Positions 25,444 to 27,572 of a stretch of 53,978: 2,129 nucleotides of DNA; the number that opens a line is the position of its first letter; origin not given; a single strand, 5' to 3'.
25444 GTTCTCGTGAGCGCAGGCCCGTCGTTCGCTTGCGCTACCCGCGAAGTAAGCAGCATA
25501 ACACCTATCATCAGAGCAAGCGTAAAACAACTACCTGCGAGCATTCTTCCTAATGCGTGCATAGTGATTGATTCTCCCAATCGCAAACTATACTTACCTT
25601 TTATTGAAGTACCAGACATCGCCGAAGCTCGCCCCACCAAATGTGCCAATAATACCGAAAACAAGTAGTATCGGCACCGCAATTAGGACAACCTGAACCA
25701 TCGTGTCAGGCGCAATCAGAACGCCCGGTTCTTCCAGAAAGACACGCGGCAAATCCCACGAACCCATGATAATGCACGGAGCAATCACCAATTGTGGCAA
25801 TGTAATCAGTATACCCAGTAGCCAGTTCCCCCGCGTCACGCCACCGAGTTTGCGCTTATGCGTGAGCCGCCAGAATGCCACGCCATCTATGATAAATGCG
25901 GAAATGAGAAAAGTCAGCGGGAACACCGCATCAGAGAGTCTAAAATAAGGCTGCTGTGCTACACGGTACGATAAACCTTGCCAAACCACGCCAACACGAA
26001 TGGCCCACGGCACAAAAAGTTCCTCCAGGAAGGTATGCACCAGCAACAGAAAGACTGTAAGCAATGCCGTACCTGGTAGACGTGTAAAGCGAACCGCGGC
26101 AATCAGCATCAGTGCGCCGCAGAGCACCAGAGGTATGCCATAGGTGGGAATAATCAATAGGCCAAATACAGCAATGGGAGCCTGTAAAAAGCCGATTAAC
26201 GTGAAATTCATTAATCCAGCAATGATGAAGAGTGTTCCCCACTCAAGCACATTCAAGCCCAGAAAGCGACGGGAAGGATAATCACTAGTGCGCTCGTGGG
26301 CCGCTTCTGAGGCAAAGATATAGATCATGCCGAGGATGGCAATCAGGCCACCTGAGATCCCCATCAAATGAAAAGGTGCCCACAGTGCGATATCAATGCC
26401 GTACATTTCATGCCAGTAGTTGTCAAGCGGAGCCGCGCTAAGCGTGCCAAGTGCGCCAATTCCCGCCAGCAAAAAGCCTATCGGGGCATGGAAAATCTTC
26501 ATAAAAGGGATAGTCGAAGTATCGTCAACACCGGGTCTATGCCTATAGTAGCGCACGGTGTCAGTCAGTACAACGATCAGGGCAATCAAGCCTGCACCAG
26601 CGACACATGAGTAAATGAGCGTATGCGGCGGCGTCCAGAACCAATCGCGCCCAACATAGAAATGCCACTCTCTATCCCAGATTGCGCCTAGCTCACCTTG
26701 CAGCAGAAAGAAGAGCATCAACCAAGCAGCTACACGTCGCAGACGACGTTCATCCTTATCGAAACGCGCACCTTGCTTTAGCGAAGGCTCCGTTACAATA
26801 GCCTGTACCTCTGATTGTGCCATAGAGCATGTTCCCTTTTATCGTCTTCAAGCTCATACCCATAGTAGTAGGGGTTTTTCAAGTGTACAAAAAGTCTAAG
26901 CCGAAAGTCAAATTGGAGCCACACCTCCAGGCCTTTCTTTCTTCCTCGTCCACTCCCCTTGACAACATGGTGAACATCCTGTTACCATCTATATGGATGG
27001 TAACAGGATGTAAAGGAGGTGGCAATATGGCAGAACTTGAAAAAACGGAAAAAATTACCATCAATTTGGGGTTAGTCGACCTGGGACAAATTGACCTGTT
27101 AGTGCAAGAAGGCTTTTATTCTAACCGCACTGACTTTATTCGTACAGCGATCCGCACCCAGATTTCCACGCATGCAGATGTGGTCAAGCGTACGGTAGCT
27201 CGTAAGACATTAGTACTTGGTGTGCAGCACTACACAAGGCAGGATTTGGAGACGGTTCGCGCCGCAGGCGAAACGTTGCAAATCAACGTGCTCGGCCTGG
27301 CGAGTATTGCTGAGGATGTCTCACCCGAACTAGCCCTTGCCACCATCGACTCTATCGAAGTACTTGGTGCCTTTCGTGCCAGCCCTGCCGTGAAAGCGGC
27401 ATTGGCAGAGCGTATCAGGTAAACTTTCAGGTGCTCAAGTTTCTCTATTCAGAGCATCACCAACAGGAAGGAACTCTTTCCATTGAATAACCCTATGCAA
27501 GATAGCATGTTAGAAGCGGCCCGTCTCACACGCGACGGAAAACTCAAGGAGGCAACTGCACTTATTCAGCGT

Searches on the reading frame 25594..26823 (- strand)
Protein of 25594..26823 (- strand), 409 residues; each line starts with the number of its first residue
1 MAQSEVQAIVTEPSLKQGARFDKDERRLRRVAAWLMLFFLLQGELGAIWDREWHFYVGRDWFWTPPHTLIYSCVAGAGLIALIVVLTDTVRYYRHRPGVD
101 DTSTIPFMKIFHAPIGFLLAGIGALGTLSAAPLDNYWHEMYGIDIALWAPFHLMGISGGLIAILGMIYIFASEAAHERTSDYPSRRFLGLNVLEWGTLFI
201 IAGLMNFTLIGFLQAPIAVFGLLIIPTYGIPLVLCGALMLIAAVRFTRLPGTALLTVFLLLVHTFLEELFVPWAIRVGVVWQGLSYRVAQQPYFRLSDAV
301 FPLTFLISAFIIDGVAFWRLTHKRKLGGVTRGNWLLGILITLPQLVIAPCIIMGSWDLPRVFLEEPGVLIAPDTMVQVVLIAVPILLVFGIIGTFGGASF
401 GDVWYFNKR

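Call 4: search_protein_families(library=pfam, proteins=[window:25594-26823:-], max_evalue=0.01)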
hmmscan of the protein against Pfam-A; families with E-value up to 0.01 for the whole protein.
window:25594-26823:- (409 aa): 0 families

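Call 18: search_protein_families(library=ncbifam, proteins=[window:25594-26823:-], max_evalue=0.1)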
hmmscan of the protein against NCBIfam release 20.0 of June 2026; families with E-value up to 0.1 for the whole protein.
window:25594-26823:- (409 aa): 0 families

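Call 19: search_protein_families(library=pfam, proteins=[window:25594-26823:-], max_evalue=1)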
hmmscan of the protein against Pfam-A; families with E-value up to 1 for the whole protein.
window:25594-26823:- (409 aa): 0 families

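Call 25: find_homologous_proteins(query=window:25594-26823:-)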
Query window:25594-26823:- (409 aa): 278 proteins with E <= 0.001 among 8000 candidates; the best 120 are listed.
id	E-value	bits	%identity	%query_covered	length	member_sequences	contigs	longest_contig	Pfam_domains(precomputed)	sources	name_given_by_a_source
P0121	3.3e-260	881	95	100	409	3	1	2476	-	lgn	-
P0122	5.4e-235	798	85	100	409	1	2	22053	-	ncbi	ncbi:MAG: hypothetical protein NVS4B7_12940 [Ktedonobacteraceae bacterium]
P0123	2.1e-223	760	81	100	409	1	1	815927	-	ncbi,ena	-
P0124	4.1e-216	736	80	100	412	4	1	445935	-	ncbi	-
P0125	4.9e-208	710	76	100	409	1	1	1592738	-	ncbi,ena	-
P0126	4.5e-187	641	68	100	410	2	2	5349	-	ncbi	-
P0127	3.5e-182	624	66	100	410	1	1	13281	-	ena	-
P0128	4.2e-182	624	67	100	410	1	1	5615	-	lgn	-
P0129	9.8e-182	623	67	100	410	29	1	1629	-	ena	-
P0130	1.0e-181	623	67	100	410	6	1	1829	-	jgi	jgi:hypothetical protein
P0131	3.5e-181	621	67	100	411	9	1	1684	-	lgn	-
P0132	3.9e-180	618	67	100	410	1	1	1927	-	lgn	-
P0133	4.3e-180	618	66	100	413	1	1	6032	-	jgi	jgi:hypothetical protein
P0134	4.9e-180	617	67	100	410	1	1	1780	-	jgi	jgi:hypothetical protein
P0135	1.7e-179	616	68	96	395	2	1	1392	-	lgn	-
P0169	1.3e-167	576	63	100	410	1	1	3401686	-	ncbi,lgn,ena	-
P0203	6.5e-147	508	57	100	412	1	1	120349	-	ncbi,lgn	-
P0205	2.2e-146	506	58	100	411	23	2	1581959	-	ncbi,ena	-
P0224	1.1e-133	465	55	100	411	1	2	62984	-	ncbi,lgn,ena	-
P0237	1.4e-130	454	52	100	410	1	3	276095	-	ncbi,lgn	ncbi:MAG TPA: hypothetical protein VGD98_19680 [Ktedonobacteraceae bacterium]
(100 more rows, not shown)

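Call 26: find_encoding_contigs(protein=P0237, flank=8000, max_places=1)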
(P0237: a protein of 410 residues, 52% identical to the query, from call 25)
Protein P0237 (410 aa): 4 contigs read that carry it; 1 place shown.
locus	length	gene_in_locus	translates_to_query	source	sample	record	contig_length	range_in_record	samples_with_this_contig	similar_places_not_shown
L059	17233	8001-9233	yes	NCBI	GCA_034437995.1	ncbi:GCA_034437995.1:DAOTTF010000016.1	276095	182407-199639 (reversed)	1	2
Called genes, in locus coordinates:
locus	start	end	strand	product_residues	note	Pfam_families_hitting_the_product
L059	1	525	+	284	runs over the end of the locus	PF12728:HTH_17, PF02861:Clp_N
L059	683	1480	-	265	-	PF00512:HisKA, PF02518:HATPase_c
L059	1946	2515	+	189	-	-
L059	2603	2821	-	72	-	-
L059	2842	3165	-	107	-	PF09723:Zn_ribbon_8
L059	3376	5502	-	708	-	PF01541:GIY-YIG, PF27096:UvrC_M, PF02151:UVR, PF22920:UvrC_RNaseH, PF08459:UvrC_RNaseH_dom, PF12826:HHH_2 (weak), PF14520:HHH_5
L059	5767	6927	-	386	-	PF06925:MGDG_synth, PF04101:Glyco_tran_28_C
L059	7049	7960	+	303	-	PF00561:Abhydrolase_1, PF12697:Abhydrolase_6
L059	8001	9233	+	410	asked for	-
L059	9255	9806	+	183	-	-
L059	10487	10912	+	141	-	PF02566:OsmC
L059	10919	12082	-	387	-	PF01960:ArgJ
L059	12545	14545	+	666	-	PF00009:GTP_EFTU, PF01926:MMR_HSR1 (weak), PF09106:WHD_2nd_SelB (faint), PF03144:GTP_EFTU_D2, PF25461:Beta-barrel_SelB, PF09107:WHD_3rd_SelB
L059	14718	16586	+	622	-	PF00069:Pkinase, PF07714:PK_Tyr_Ser-Thr, PF03109:ABC1 (weak), PF03793:PASTA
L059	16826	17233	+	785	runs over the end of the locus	PF09286:Pro-kuma_activ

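Call 27: find_encoding_contigs(protein=P0205, flank=8000, max_places=1)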
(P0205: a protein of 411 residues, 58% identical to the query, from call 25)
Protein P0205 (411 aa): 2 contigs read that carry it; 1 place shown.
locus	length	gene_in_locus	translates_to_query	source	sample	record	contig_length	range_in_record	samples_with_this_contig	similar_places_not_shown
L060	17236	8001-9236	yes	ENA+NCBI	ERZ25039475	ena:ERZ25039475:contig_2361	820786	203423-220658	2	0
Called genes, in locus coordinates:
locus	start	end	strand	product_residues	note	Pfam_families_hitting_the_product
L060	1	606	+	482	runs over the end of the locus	PF00756:Esterase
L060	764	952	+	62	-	-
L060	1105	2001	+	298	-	PF00800:PDT, PF01842:ACT (weak)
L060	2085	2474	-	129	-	PF21631:A9CJY8-like_N, PF13840:ACT_7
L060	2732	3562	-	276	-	PF09296:NUDIX-like, PF09297:Zn_ribbon_NUD, PF00293:NUDIX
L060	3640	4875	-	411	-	PF06779:MFS_4, PF07690:MFS_1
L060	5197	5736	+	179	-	PF05241:EBP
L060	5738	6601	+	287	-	PF06966:DUF1295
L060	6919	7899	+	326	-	PF13185:GAF_2 (weak)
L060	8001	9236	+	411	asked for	-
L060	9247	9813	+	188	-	-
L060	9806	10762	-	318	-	PF00294:PfkB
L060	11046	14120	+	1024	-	PF00498:FHA, PF16697:Yop-YscD_cpl, PF00498:FHA, PF16697:Yop-YscD_cpl, PF00005:ABC_tran, PF02463:SMC_N (weak), PF01061:ABC2_membrane, PF12698:ABC2_membrane_3, +1 more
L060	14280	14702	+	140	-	PF01475:FUR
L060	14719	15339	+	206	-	PF01988:VIT1 (weak)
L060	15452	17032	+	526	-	PF01048:PNP_UDP_1 (faint), PF13676:TIR_2 (weak)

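Call 37: predict_structure(alignment_id=A1)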
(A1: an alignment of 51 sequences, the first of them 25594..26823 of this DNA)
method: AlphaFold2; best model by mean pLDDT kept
length: 409 residues; sequences in the alignment: 51
mean_pLDDT: 84.6   pTM: 0.86
mean pLDDT of the five models: 84.6, 83.4, 82.9, 81.8, 81.5
residues with pLDDT >= 90: 211; 70-90: 135; 50-70: 44; < 50: 19
segments of 3 or more residues with pLDDT < 50: 1-18
pLDDT, mean of each block of 10 residues (from residue 1): 37 40 79 94 89 85 86 94 93 86 86 92 92 83 66 87 95 89 81 95 89 59 71 94 96 97 94 94 90 90 96 96 86 94 89 71 58 79 91 96 88
secondary structure, 60 per line:
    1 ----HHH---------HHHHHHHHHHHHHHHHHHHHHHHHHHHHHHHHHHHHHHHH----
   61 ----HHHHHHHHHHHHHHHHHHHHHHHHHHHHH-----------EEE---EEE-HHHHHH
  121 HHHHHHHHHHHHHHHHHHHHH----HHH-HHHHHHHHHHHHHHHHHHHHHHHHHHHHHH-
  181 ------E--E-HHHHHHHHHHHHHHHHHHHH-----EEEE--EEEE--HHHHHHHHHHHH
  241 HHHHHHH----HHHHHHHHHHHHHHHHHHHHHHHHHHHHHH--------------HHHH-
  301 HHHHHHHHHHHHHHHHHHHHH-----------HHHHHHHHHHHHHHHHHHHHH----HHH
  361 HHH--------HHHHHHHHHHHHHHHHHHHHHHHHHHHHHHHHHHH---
elements in order: H17-56 H65-93 E105-107 E111-113 H115-141 H150-179 H192-211 E217-220 E223-226 H229-247 H252-281 H296-299 H301-321 H333-353 H358-363 H372-406

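Call 70: find_encoding_contigs(protein=P0169, flank=8000, max_places=1)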
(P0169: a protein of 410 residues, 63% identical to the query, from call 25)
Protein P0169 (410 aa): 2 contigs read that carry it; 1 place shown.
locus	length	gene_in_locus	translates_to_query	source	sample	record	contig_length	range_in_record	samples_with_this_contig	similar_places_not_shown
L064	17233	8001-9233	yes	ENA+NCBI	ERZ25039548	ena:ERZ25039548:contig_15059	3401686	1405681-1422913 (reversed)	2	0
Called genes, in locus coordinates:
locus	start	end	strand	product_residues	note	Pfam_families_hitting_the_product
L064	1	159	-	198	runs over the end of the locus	PF01252:Peptidase_A8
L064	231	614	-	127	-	PF01258:zf-dskA_traR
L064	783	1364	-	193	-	PF03640:Lipoprotein_15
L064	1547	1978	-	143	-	-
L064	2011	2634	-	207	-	-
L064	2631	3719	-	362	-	PF00107:ADH_zinc_N (faint), PF26370:KDD_N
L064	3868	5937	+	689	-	PF02922:CBM_48, PF00128:Alpha-amylase, PF02806:Alpha-amylase_C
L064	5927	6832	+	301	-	PF18306:LDcluster4, PF03641:Lysine_decarbox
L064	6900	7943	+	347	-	PF05544:Pro_racemase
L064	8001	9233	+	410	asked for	-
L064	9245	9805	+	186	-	-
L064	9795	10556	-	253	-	PF00561:Abhydrolase_1, PF12697:Abhydrolase_6 (weak)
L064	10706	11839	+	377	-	PF06925:MGDG_synth, PF02350:Epimerase_2 (weak), PF04101:Glyco_tran_28_C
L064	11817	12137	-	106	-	-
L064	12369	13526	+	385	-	PF00266:Aminotran_5, PF01041:DegT_DnrJ_EryC1 (weak)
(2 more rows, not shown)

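Call 71: find_encoding_contigs(protein=P0203, flank=8000, max_places=1)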
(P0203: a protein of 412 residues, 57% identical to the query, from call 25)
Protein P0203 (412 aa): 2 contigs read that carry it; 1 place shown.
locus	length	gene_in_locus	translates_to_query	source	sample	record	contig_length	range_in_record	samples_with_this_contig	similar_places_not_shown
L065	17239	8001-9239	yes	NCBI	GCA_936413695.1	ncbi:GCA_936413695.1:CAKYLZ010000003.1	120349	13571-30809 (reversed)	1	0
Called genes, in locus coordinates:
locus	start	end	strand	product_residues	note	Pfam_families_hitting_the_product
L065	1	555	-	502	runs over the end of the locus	PF02610:AraA_N, PF24856:AraA_central, PF11762:Arabinose_Iso_C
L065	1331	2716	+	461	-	PF00202:Aminotran_3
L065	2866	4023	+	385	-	PF00106:adh_short (weak), PF01073:3Beta_HSD (weak), PF01488:Shikimate_DH (weak), PF03435:Sacchrp_dh_NADP, PF16653:Sacchrp_dh_C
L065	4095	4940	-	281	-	PF14344:DUF4397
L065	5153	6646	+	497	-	PF00069:Pkinase, PF01636:APH (faint), PF07714:PK_Tyr_Ser-Thr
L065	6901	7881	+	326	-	PF13185:GAF_2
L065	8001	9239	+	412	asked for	-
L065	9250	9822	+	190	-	-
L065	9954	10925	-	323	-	PF00294:PfkB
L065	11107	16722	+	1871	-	PF00289:Biotin_carb_N, PF02222:ATP-grasp (faint), PF02786:CPSase_L_D2, PF07478:Dala_Dala_lig_C (weak), PF02785:Biotin_carb_C, PF00364:Biotin_lipoyl, PF08326:ACC_central, PF01039:Carboxyl_trans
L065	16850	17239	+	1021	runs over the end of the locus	PF00498:FHA, PF16697:Yop-YscD_cpl, PF00498:FHA, PF16697:Yop-YscD_cpl, PF00498:FHA, PF00005:ABC_tran, PF13304:AAA_21, PF12698:ABC2_membrane_3, +2 more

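Call 72: find_encoding_contigs(protein=P0224, flank=8000, max_places=1)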
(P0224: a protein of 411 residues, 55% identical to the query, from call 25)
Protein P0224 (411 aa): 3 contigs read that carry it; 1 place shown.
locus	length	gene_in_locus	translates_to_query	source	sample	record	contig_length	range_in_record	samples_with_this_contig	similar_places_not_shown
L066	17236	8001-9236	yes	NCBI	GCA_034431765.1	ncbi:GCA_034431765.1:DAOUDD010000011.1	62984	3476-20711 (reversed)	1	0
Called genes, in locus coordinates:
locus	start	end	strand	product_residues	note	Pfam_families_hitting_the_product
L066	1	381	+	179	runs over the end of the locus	PF00583:Acetyltransf_1, PF13673:Acetyltransf_10, PF13508:Acetyltransf_7, PF08445:FR47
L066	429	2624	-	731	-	PF00270:DEAD, PF00271:Helicase_C, PF16124:RecQ_Zn_bind, PF09382:RQC, PF00570:HRDC, PF14493:HTH_40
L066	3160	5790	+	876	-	PF13240:Zn_Ribbon_1 (weak), PF00069:Pkinase, PF07714:PK_Tyr_Ser-Thr, PF03109:ABC1, PF13531:SBP_bac_11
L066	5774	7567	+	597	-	PF13531:SBP_bac_11, PF13416:SBP_bac_8, PF00092:VWA, PF13519:VWA_2, PF13768:VWA_3 (weak)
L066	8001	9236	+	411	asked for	-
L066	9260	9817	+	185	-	-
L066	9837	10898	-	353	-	-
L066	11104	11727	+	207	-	PF11181:YflT (faint)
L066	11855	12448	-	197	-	-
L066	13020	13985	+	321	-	PF00528:BPD_transp_1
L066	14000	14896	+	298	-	PF00528:BPD_transp_1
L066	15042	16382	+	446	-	PF01547:SBP_bac_1, PF13416:SBP_bac_8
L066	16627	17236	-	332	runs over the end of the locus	PF00768:Peptidase_S11, PF13354:Beta-lactamase2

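Call 80: search_protein_representatives(alignment_id=A1)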
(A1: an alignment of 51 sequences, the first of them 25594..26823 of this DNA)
Query: 51 sequences, 410 profile positions. Proteins with E-value up to 0.001 (for the whole library): 1666; up to 1e-10: 557; up to 1e-30: 137. The best 150 are listed.
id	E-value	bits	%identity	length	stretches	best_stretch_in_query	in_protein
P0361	8.8e-184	627.8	-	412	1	1-409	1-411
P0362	3.5e-143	494.0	-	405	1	19-410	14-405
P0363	7.7e-140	483.0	-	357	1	1-278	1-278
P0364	4.3e-139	480.6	-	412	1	15-409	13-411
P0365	2.1e-133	461.9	-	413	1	6-409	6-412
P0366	4.3e-133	460.8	-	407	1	18-409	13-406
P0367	3.4e-123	428.2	-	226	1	25-248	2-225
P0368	2.9e-121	421.8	-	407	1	11-410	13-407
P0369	2.0e-119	415.8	-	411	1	21-410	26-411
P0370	2.8e-95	336.2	-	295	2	17-183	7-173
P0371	1.3e-93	330.7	-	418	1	11-410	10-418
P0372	4.4e-93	329.0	-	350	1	16-320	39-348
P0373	4.8e-88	312.4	-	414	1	12-410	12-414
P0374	5.5e-88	312.2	-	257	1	155-409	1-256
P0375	2.9e-87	309.9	-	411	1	22-410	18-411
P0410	1.6e-54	202.1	-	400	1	18-410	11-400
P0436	5.9e-44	167.2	-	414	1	11-402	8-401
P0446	5.7e-41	157.4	-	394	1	27-401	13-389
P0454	1.2e-39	153.0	-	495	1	34-403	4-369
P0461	1.1e-38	149.9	-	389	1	21-398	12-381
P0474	3.1e-35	138.5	-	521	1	33-402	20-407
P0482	6.6e-34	134.1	-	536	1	46-330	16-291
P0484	1.6e-33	132.8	-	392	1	18-408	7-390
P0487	3.9e-33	131.6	-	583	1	38-364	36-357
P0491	5.9e-32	127.7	-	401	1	27-402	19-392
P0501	3.0e-30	122.1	-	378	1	33-398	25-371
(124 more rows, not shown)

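Call 81: search_protein_families(library=pfam, proteins=[P0454, P0474, P0482, P0487, P0436, P0446, P0461, P0484, P0491, P0501], max_evalue=0.01)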
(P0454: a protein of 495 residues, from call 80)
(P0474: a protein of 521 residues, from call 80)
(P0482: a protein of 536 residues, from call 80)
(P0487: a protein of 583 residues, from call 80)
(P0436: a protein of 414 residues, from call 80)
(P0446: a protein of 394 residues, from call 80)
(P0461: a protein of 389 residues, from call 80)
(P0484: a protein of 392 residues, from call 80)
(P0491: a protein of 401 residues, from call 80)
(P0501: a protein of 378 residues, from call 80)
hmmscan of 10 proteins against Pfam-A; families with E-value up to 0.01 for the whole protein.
P0454 (495 aa): 0 families

P0474 (521 aa): 0 families

P0482 (536 aa): 0 families

P0487 (583 aa): 0 families

P0436 (414 aa): 0 families

P0446 (394 aa): 0 families

P0461 (389 aa): 0 families

P0484 (392 aa): 0 families

P0491 (401 aa): 0 families

P0501 (378 aa): 0 families

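Call 82: list_cluster_members(proteins=[P0436, P0446, P0461, P0484, P0491, P0501, P0454, P0474, P0487, P0410])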
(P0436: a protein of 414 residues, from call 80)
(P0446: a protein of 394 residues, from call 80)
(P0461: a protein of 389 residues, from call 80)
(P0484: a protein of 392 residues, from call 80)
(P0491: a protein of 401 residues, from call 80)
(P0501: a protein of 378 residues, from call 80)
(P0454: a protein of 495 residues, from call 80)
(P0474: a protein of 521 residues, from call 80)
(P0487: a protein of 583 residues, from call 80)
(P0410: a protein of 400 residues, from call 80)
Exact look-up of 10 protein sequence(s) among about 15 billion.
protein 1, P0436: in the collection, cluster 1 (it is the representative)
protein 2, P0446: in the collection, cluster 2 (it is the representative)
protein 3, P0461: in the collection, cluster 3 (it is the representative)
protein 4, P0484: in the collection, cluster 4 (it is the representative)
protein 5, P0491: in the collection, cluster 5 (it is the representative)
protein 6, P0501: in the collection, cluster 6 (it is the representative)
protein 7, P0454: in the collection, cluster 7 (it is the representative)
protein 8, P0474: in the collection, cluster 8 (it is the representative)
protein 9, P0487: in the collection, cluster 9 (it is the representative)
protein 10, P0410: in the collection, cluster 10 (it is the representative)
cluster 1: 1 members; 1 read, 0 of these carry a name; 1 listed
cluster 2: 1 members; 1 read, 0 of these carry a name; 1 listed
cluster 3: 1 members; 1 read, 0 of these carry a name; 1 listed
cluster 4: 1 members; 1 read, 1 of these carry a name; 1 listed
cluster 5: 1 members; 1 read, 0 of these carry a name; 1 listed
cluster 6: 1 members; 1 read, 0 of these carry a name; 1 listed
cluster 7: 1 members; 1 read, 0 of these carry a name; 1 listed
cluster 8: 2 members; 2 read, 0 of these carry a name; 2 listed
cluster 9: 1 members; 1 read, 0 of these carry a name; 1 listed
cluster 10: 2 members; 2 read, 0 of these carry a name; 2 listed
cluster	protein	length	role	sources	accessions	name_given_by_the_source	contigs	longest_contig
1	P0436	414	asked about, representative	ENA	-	-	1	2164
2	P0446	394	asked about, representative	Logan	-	-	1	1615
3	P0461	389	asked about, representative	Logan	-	-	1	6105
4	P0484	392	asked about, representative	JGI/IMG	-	hypothetical protein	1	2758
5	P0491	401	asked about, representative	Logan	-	-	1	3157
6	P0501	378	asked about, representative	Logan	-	-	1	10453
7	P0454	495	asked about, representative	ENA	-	-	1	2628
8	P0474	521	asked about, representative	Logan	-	-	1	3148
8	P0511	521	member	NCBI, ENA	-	-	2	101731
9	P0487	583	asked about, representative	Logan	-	-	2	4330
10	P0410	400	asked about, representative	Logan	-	-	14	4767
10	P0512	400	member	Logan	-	-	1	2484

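Call 83: find_encoding_contigs(protein=P0511, flank=8000, max_places=1)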
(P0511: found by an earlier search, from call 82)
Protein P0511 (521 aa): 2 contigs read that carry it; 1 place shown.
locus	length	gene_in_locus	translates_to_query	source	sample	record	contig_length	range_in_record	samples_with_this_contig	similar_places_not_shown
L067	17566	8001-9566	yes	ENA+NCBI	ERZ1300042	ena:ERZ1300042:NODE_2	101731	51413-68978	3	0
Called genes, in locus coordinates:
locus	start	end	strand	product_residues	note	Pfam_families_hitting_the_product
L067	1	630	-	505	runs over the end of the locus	PF00884:Sulfatase, PF01663:Phosphodiest, PF16347:SGSH_C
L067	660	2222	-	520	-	PF00884:Sulfatase, PF16347:SGSH_C, PF12411:Choline_sulf_C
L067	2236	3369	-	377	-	PF02746:MR_MLE_N, PF13378:MR_MLE_C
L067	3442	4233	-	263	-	PF00702:Hydrolase, PF12710:HAD, PF13419:HAD_2, PF13242:Hydrolase_like (weak)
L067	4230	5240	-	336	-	PF05721:PhyH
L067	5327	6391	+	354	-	PF01408:GFO_IDH_MocA, PF02894:GFO_IDH_MocA_C, PF22725:GFO_IDH_MocA_C3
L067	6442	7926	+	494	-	PF00884:Sulfatase, PF01663:Phosphodiest (faint), PF16347:SGSH_C (faint)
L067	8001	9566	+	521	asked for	-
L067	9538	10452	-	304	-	PF00701:DHDPS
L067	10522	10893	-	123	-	-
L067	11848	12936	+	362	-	PF11181:YflT, PF13488:Gly-zipper_Omp (faint)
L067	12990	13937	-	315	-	PF07690:MFS_1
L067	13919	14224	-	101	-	PF07690:MFS_1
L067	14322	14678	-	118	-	-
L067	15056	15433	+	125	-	-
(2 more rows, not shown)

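Call 88: find_related_loci(query=A1, collection=metagenome_contigs, flank=10000)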
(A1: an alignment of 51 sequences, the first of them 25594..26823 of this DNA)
Query A1 (409 aa) in metagenome_contigs; peptide patterns used: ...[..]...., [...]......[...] (x = any residue, [..] = any of these).
94 stretches matched a pattern; 63 encode a relative of the query (tblastn E <= 1e-3); 63 distinct loci.
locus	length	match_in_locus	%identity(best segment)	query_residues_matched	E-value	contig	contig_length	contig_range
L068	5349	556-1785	68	1-409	0e+0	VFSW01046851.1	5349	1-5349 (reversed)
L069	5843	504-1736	68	1-408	0e+0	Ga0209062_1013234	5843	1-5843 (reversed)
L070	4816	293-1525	67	1-408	0e+0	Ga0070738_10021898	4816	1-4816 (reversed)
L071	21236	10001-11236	65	1-408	0e+0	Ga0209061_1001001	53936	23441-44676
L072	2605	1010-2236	66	1-408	0e+0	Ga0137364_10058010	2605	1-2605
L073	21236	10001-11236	66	1-408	5e-176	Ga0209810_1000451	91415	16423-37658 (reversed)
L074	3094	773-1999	67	1-408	0e+0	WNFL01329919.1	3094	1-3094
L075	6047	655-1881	66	1-408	6e-178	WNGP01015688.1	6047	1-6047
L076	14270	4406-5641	65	1-408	1e-173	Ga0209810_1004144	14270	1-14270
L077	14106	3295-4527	65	1-409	2e-171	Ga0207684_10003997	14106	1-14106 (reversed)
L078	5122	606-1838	65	1-409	2e-173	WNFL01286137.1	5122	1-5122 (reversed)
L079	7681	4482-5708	61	1-408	7e-170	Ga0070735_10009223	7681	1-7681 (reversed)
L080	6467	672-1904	65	1-409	2e-170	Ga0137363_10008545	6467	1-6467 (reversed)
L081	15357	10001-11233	65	1-409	1e-168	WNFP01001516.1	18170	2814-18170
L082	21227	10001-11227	63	1-408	3e-168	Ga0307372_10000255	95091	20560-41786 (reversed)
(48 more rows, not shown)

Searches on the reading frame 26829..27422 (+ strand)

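Call 19: search_protein_families(library=pfam, proteins=[window:26829-27422:+], max_evalue=1)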
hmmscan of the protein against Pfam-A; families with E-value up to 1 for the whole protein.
window:26829-27422:+ (197 aa): 3 families
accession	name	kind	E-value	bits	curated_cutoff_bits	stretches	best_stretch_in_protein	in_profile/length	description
PF17723.7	RHH_8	-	2e-53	180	25.4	1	72-189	2-119/119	Ribbon-Helix-Helix transcriptional regulator family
PF07110.17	EthD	-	0.11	14.1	22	1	113-193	14-86/96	EthD domain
PF03609.19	EII-Sor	-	0.15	11.9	26.3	1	139-193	41-95/233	PTS system sorbose-specific iic component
